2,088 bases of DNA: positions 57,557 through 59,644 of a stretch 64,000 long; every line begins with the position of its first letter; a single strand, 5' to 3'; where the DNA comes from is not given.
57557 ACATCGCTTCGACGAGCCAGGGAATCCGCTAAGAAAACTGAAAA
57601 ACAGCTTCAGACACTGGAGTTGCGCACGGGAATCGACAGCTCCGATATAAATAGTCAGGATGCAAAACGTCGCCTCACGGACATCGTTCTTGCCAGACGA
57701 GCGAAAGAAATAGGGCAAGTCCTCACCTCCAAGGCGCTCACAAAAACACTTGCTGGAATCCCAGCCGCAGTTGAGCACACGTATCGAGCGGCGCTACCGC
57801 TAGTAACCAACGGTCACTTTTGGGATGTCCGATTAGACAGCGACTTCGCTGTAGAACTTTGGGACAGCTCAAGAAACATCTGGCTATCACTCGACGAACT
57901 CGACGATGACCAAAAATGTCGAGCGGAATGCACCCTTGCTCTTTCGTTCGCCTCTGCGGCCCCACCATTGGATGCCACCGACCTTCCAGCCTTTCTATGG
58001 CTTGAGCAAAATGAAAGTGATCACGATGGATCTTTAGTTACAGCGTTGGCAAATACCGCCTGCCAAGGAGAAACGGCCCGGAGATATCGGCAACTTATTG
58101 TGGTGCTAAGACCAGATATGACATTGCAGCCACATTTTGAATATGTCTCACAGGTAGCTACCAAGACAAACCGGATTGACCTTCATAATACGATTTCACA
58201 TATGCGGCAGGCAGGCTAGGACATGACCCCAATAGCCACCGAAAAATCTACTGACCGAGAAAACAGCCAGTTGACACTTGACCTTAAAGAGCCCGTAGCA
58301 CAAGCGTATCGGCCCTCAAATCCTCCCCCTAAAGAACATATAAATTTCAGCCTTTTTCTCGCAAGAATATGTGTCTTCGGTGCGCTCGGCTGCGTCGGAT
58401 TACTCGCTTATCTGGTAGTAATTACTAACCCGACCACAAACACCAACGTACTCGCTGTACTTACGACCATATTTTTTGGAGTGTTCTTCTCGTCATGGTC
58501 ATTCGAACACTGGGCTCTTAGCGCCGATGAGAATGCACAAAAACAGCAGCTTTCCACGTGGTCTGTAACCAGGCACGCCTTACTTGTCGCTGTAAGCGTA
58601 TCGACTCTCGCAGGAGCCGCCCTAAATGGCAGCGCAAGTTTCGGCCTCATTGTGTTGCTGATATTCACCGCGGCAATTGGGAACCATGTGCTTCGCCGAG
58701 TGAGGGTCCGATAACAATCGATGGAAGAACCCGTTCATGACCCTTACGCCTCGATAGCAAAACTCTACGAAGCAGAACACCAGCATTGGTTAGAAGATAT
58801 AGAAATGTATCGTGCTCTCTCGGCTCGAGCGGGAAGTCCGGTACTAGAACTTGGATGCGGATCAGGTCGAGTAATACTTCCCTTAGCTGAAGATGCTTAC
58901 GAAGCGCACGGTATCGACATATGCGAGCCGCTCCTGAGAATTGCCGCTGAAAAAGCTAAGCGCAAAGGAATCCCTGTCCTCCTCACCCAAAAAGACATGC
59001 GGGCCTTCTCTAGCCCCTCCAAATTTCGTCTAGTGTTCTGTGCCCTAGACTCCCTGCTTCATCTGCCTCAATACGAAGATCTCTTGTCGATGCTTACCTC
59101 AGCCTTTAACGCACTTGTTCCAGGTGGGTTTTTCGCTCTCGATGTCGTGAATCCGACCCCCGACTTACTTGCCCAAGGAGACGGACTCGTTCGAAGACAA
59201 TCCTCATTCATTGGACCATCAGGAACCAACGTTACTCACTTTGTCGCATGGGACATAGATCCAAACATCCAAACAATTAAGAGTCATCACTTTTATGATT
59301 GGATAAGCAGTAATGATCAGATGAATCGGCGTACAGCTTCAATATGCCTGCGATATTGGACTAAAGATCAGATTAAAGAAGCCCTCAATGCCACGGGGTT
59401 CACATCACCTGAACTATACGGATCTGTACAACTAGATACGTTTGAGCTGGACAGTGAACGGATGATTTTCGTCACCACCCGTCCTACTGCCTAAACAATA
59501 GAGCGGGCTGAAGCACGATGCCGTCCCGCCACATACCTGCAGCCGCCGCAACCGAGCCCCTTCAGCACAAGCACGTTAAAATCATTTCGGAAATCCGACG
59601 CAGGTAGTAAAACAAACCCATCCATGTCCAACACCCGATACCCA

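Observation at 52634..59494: lexA-headed operon encoding a catalytically dead SbcD/SbcC-like pair plus TPR, membrane and methyltransferase proteins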

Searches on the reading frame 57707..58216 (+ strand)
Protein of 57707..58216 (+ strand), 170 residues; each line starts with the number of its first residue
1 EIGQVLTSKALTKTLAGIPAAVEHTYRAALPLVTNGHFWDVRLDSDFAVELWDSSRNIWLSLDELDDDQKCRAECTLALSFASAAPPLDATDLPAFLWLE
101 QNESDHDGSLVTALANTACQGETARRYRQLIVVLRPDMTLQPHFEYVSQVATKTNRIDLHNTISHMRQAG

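Call 33: search_solved_structures(query=A6, max_evalue=10, show_alignments=3)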
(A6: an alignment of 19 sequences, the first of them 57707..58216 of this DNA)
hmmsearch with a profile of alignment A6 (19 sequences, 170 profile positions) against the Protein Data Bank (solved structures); distinct sequences matched with E-value up to 10: 5.
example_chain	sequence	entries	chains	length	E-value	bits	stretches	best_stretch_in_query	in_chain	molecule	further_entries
2xn4_A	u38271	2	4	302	0.63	13.1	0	49-78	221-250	KELCH-LIKE PROTEIN 2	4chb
7arc_V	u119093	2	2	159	1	12.3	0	7-44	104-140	B13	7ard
8b4c_D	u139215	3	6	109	1.2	12.2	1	92-135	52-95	Cholera toxin transcriptional activator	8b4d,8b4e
8b4b_W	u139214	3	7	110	1.2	12.1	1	92-135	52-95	Cholera toxin transcriptional activator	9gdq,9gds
7nmb_A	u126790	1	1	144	1.3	12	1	92-136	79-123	Cholera toxin transcriptional activator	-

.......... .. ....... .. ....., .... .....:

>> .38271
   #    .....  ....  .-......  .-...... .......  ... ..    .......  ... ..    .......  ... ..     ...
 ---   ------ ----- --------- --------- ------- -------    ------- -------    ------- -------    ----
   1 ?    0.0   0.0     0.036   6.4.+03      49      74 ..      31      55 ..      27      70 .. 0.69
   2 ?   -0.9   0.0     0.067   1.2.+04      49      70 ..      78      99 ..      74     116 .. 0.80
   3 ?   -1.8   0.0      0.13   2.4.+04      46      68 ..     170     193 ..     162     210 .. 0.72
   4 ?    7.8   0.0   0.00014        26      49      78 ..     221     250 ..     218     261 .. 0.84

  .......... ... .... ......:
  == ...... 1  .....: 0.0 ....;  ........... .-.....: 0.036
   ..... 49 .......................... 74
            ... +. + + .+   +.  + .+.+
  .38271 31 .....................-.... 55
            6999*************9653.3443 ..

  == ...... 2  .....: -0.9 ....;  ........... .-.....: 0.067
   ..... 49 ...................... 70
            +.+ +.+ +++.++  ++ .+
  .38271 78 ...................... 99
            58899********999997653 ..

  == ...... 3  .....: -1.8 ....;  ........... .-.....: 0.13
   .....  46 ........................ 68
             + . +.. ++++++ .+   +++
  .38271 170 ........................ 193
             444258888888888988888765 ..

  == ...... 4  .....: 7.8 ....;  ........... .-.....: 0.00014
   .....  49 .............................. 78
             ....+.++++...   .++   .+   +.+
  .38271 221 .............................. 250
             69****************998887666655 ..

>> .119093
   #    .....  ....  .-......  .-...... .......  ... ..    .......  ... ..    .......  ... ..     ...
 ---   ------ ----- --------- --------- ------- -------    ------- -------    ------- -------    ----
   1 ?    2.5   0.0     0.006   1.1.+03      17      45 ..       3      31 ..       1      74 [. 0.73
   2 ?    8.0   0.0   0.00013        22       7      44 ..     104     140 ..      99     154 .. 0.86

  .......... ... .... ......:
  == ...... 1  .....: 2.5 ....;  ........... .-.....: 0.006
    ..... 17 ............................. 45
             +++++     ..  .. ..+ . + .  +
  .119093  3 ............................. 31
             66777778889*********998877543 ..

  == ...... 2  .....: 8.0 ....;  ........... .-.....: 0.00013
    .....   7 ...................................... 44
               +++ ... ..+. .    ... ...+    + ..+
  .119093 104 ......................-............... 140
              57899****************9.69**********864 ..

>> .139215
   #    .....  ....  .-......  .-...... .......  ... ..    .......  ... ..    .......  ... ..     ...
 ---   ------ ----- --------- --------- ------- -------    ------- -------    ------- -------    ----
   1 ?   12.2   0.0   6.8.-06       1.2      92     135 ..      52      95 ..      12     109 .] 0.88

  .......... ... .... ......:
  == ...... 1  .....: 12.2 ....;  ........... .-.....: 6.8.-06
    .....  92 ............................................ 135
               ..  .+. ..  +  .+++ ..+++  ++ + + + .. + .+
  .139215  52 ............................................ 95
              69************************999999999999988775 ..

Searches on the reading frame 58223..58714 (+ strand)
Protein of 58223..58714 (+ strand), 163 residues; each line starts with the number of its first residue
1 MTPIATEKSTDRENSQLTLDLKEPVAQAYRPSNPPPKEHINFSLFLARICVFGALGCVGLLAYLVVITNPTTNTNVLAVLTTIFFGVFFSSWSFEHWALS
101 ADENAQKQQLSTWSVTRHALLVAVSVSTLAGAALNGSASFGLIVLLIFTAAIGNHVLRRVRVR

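Call 3: search_protein_families(library=pfam, proteins=[window:58223-58714:+], max_evalue=1)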
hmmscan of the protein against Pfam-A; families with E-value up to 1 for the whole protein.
window:58223-58714:+ (163 aa): 1 family
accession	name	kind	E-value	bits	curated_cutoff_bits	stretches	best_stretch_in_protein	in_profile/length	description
PF04756.19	OST3_OST6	-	0.0038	17.1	27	1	18-96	127-203/294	OST3 / OST6 family, transporter family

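Call 4: search_protein_families(library=ncbifam, proteins=[window:58223-58714:+], max_evalue=1)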
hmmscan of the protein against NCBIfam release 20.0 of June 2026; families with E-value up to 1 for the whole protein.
window:58223-58714:+ (163 aa): 0 families

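Call 85: search_protein_families(library=padloc, proteins=[window:58223-58714:+], max_evalue=0.01)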
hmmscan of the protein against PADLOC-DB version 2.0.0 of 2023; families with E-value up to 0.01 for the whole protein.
window:58223-58714:+ (163 aa): 1 family
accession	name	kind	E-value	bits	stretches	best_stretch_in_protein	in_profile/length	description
PDLC04771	PDC-M67B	-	0.0065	14.5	0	60-107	37-79/195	-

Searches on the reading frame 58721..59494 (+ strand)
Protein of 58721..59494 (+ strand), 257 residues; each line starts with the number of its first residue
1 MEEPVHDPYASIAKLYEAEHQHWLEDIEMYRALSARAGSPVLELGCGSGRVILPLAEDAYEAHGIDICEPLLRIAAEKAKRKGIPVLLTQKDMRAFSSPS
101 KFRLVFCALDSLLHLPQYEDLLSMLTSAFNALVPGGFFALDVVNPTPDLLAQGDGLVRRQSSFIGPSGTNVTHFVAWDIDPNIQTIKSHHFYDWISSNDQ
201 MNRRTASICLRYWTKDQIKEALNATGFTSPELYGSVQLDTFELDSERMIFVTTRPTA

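Call 3: search_protein_families(library=pfam, proteins=[window:58721-59494:+], max_evalue=1)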
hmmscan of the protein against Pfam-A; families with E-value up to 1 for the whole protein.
window:58721-59494:+ (257 aa): 12 families
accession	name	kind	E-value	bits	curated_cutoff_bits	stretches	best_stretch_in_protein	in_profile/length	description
PF13649.12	Methyltransf_25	-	1.3e-16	61.5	27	1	41-136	1-97/97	Methyltransferase domain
PF08241.18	Methyltransf_11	-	2.2e-10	41.5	21.2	1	42-139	1-94/95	Methyltransferase domain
PF13847.12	Methyltransf_31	-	3.7e-10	40.1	27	1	37-144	3-113/145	Methyltransferase domain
PF08242.18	Methyltransf_12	-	6.4e-10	40.1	30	1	42-138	1-98/98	Methyltransferase domain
PF13489.12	Methyltransf_23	-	2e-09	37.8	27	1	34-228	19-160/164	Methyltransferase domain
PF01209.24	Ubie_methyltran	-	0.00052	19.9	20.1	1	19-85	31-98/233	ubiE/COQ5 methyltransferase family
PF07021.18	MetW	-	0.04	14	21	1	35-68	11-45/193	Methionine biosynthesis protein MetW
PF05175.20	MTS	-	0.089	12.9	23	1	32-107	26-104/170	Methyltransferase small domain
PF03848.20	TehB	-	0.12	12.2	20.4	1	37-70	30-63/193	Tellurite resistance protein TehB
PF02390.23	Methyltransf_4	-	0.14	12.1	24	1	41-84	5-50/173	Putative methyltransferase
PF06325.19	PrmA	-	0.21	11.5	22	1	30-85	158-210/296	Ribosomal protein L11 methyltransferase (PrmA)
PF24675.1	NpmA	-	0.24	11.1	60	1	29-83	15-75/214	16S rRNA (adenine(1408)-N(1))-methyltransferase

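Call 4: search_protein_families(library=ncbifam, proteins=[window:58721-59494:+], max_evalue=1)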
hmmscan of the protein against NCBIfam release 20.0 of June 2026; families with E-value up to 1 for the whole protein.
window:58721-59494:+ (257 aa): 46 families (the best 25 are shown)
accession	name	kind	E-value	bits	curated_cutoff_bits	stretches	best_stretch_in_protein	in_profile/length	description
NF041820.1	daptide_MTase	equivalog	3.6e-19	69.2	175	1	7-230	5-225/243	daptide-type RiPP biosynthesis methyltransferase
NF045667.1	MTase_DVU1556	equivalog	1.7e-09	37.4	155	1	30-228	15-161/213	DVU_1556 family methyltransferase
TIGR02021.1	BchM-ChlM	equivalog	4.8e-09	36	158.9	1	36-125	53-143/218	magnesium protoporphyrin IX methyltransferase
NF043040.1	corrin_prot_MT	hypoth_equivalog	5.3e-09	35.8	180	1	35-139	39-146/216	corrinoid protein-associated methyltransferase CpaM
TIGR02072.1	BioC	equivalog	2.9e-07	30.6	184.95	1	36-140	33-132/244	malonyl-ACP O-methyltransferase BioC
TIGR01983.1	UbiG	equivalog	3e-07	30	102.95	1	37-146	49-157/228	bifunctional 2-polyprenyl-6-hydroxyphenol methylase/3-demethylubiquinol 3-O-methyltransferase UbiG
NF001244.0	PRK00216.1-5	equivalog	1.3e-05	24.6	216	1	20-96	33-112/236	bifunctional demethylmenaquinone methyltransferase/2-methoxy-6-polyprenyl-1,4-benzoquinol methylase UbiE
TIGR01934.1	MenG_MenH_UbiE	subfamily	1.8e-05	24.2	158.35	1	20-93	24-97/223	ubiquinone/menaquinone biosynthesis methyltransferase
NF008992.0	PRK12335.1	equivalog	0.00012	21.3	303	1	14-106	103-191/289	SAM-dependent methyltransferase TehB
NF011529.0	PRK14968.1-3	equivalog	0.0004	19.8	162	1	31-93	28-91/198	putative methyltransferase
TIGR03534.1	RF_mod_PrmC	equivalog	0.00052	19.5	199.1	1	35-105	86-160/253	peptide chain release factor N(5)-glutamine methyltransferase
NF000499.2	Erm23S_rRNA_broad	equivalog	0.00054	19.4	212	1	29-102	15-87/244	23S ribosomal RNA methyltransferase Erm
TIGR04345.1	ovoA_Cterm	equivalog_domain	0.00057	19.5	170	1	33-81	37-85/242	putative 4-mercaptohistidine N1-methyltransferase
NF051855.1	GlySarMtaseBact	equivalog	0.00065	19.4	350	1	31-144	47-162/259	glycine/sarcosine N-methyltransferase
NF041255.1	mycofact_MftM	equivalog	0.0015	17.9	200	1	31-101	133-203/289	mycofactocin oligosaccharide methyltransferase MftM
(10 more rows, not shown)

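Call 85: search_protein_families(library=padloc, proteins=[window:58721-59494:+], max_evalue=0.01)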
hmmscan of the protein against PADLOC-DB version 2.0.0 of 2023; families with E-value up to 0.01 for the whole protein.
window:58721-59494:+ (257 aa): 1 family
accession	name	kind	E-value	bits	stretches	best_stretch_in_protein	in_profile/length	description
PDLC04134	mad2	-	1e-15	55.6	1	32-148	286-402/492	mads_2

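Call 90: search_solved_structures(query=window:58721-59494:+, max_evalue=0.001)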
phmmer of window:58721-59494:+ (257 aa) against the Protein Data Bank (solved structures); distinct sequences matched with E-value up to 0.001: 35.
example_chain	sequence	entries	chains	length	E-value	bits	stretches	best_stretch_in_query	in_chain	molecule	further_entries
9sot_A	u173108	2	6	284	3.1e-19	72.6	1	9-236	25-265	Class I SAM-dependent methyltransferase | Methyltransferase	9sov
4hgy_A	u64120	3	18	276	2.7e-15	59.8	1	35-192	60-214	CcbJ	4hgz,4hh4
1wzn_A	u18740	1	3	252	5.5e-13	52.2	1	28-142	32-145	SAM-dependent methyltransferase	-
7wzf_A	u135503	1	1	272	6.5e-13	51.9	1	33-174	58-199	YunM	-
3d2l_A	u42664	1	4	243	3.1e-11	46.4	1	36-154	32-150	SAM-dependent methyltransferase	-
9ri2_A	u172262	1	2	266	8.4e-09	38.5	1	40-149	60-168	Methyltransferase, putative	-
1y8c_A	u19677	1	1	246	3.9e-07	33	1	39-142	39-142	S-adenosylmethionine-dependent methyltransferase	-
3e8s_A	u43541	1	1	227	7.7e-07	32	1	24-168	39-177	Putative SAM Dependent Methyltransferase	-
6m82_A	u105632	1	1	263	2.2e-06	30.6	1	6-141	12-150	dTDP-3-amino-3,6-dideoxy-alpha-D-glucopyranose N,N-dimethyltransferase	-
3pfg_A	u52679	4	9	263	2.7e-06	30.3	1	8-141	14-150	N-methyltransferase | dTDP-3-amino-3,6-dideoxy-alpha-D-glucopyranose N,N-dimethyltransferase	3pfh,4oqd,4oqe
7wzg_A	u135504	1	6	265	2.8e-06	30.2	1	38-155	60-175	Cypemycin N-terminal methyltransferase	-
6m81_A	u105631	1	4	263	3.3e-06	29.9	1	10-141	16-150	dTDP-3-amino-3,6-dideoxy-alpha-D-glucopyranose N,N-dimethyltransferase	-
1ve3_A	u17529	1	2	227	6.7e-06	29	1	18-141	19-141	hypothetical protein PH0226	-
6m83_A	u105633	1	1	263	6.9e-06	28.9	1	8-141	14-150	dTDP-3-amino-3,6-dideoxy-alpha-D-glucopyranose N,N-dimethyltransferase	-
3sm3_A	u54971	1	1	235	2e-05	27.4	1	39-138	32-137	SAM-dependent methyltransferases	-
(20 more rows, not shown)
